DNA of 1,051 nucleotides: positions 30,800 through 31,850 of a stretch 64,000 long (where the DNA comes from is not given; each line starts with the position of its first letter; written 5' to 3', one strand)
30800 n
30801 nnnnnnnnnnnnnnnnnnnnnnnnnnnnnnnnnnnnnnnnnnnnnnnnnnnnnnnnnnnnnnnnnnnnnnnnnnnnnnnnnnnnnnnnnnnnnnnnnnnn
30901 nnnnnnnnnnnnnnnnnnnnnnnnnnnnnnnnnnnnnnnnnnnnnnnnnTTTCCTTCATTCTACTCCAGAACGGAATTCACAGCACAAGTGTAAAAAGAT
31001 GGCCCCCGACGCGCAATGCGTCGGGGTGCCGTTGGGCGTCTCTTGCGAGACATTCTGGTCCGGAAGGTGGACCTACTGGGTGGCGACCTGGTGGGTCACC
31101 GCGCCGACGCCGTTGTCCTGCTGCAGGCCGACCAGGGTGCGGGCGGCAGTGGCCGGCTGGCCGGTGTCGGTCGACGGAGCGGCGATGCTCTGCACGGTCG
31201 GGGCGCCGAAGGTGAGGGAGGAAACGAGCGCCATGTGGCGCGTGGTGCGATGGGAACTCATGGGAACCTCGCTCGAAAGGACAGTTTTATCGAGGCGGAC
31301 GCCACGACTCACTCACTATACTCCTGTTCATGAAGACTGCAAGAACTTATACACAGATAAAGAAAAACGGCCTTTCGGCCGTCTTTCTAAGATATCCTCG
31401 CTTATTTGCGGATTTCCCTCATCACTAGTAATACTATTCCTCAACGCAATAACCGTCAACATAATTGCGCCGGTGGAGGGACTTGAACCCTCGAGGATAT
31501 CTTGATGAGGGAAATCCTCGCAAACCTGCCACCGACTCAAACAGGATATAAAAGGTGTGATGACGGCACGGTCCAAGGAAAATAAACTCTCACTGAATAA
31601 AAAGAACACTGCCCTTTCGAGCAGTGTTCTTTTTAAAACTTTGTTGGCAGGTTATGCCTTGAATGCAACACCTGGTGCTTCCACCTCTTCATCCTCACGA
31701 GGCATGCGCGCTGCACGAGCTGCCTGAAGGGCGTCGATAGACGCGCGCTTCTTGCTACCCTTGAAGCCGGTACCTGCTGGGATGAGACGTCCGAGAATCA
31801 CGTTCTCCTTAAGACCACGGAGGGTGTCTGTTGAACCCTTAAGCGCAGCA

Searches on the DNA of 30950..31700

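Call 84: search_rna_families(source=window, start=30950, end=31700, threshold=evalue, max_evalue=5, show_alignments=2)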
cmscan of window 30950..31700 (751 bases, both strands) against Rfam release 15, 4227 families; matches with E-value up to 5: 8.
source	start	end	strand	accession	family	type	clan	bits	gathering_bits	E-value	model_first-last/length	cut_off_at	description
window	31598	31635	-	RF03796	mir-5984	Gene; miRNA;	-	24.8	95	0.022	19-56/74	no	mir-5984 microRNA precursor family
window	31469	31536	-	RF01684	mascRNA-menRNA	Gene;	-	24.7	42.5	0.014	1-56/56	no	MALAT1-associated small cytoplasmic RNA/MEN beta RNA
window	31585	31652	+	RF03796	mir-5984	Gene; miRNA;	-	23.1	95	0.063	1-74/74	no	mir-5984 microRNA precursor family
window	31467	31529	+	RF04354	Plastid-ycf2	Cis-reg;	-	22.8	65.7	0.038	1-75/75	no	Plastid-ycf2 5UTR RNA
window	31572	31630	+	RF02844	RefA9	Gene; antisense;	-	21.8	49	0.84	1-64/64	no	Enterococcus sRNA A9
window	31596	31653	-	RF02064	STnc370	Gene; sRNA;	-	21.8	54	3.4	1-71/71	no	Enterobacterial sRNA STnc370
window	31357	31438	-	RF02053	STnc430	Gene; sRNA;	-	17.6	47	5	1-162/162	no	Enterobacterial sRNA STnc430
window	31469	31536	-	RF01852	tRNA-Sec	Gene; tRNA;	CL00001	16.7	47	2.2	1-91/91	no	Selenocysteine transfer RNA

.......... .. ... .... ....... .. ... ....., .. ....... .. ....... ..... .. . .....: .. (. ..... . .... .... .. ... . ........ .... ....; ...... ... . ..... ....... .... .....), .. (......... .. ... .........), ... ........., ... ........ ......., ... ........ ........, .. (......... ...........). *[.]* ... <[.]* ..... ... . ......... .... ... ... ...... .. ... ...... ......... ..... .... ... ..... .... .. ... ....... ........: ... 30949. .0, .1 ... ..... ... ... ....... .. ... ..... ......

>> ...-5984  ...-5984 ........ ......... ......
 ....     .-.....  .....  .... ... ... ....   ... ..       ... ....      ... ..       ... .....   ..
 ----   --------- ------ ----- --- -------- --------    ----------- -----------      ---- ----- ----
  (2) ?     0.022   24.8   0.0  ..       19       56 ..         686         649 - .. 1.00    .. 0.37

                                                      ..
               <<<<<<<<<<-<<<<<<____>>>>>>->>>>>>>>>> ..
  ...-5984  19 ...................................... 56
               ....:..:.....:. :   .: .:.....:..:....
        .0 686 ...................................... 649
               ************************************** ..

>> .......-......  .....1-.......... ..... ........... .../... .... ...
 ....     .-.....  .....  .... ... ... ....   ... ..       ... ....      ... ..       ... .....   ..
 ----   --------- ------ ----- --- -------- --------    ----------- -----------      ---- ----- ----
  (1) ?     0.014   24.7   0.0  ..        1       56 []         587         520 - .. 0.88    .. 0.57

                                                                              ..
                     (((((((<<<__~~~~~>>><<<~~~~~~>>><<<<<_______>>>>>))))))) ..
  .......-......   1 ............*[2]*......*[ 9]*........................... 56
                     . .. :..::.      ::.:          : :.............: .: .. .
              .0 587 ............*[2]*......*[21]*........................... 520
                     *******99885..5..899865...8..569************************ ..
